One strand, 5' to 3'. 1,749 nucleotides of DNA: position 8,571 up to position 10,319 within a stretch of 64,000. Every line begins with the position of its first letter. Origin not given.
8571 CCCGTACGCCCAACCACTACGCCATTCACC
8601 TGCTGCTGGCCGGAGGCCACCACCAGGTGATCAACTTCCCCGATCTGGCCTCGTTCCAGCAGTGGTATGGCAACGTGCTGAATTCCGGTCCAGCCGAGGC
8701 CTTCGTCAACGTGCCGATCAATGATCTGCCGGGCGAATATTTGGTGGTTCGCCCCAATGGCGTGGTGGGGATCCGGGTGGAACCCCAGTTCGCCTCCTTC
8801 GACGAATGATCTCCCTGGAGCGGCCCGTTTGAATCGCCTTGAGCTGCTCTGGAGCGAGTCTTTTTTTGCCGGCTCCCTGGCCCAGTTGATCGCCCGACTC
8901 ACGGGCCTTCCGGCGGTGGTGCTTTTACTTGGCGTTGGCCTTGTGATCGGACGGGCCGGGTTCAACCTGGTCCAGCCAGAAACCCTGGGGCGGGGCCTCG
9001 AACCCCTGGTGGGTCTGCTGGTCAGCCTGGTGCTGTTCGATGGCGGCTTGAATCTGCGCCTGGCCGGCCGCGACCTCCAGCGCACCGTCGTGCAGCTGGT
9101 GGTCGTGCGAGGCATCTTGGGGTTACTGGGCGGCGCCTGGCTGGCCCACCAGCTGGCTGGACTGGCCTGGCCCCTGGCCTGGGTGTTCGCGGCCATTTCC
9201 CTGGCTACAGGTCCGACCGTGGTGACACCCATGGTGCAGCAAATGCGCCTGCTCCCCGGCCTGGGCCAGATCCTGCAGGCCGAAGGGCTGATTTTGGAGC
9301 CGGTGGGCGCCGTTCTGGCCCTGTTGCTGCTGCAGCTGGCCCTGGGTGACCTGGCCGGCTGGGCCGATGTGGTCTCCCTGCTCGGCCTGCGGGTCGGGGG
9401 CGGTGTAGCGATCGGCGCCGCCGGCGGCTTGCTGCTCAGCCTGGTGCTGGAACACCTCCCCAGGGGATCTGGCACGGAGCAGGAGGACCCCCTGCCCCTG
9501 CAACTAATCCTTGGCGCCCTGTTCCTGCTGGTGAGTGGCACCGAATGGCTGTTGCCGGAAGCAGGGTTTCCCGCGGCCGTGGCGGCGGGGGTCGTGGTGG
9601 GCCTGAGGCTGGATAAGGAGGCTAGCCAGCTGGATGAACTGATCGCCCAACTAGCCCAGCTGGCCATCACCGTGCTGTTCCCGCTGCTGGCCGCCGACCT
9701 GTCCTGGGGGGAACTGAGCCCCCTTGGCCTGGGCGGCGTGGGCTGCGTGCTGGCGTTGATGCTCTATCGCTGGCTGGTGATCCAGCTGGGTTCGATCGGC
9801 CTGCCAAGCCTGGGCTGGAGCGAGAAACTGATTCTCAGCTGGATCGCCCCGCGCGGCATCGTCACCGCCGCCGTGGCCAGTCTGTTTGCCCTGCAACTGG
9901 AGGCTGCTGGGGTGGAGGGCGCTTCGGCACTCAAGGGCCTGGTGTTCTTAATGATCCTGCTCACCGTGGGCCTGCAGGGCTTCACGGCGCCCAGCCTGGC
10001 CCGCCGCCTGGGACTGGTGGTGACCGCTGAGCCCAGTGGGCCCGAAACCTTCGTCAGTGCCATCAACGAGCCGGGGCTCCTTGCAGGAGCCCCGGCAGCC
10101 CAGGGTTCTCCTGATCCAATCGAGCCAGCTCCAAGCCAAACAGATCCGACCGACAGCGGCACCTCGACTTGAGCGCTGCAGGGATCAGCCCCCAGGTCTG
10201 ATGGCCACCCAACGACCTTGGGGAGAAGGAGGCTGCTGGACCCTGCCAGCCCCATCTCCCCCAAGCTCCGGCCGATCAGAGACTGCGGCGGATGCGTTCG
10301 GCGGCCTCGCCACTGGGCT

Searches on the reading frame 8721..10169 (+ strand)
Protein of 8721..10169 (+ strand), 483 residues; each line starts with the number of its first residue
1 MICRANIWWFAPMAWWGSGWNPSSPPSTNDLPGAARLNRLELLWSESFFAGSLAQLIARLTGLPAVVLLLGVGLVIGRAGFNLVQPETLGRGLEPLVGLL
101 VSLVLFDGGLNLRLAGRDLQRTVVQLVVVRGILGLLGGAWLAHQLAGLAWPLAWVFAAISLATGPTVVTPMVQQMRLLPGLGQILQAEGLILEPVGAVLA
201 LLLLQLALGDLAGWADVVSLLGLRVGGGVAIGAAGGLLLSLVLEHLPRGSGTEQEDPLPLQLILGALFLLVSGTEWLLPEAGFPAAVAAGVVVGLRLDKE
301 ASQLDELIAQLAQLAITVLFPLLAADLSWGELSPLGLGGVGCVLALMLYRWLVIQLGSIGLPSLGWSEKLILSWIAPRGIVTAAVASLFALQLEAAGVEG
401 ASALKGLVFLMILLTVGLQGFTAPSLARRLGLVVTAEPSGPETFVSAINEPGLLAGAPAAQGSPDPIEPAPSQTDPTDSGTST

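Call 66: search_protein_families(library=ncbifam, proteins=[window:8721-10169:+], max_evalue=0.01)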
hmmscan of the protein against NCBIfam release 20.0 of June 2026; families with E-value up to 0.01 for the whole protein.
window:8721-10169:+ (483 aa): 2 families
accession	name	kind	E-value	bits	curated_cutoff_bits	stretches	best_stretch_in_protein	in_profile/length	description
NF003716.0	PRK05326.1-3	equivalog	1.5e-19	69.9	355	1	49-443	16-402/499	potassium/proton antiporter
NF003715.0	PRK05326.1-2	equivalog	1.6e-14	53.2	309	1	39-441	6-400/595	potassium/proton antiporter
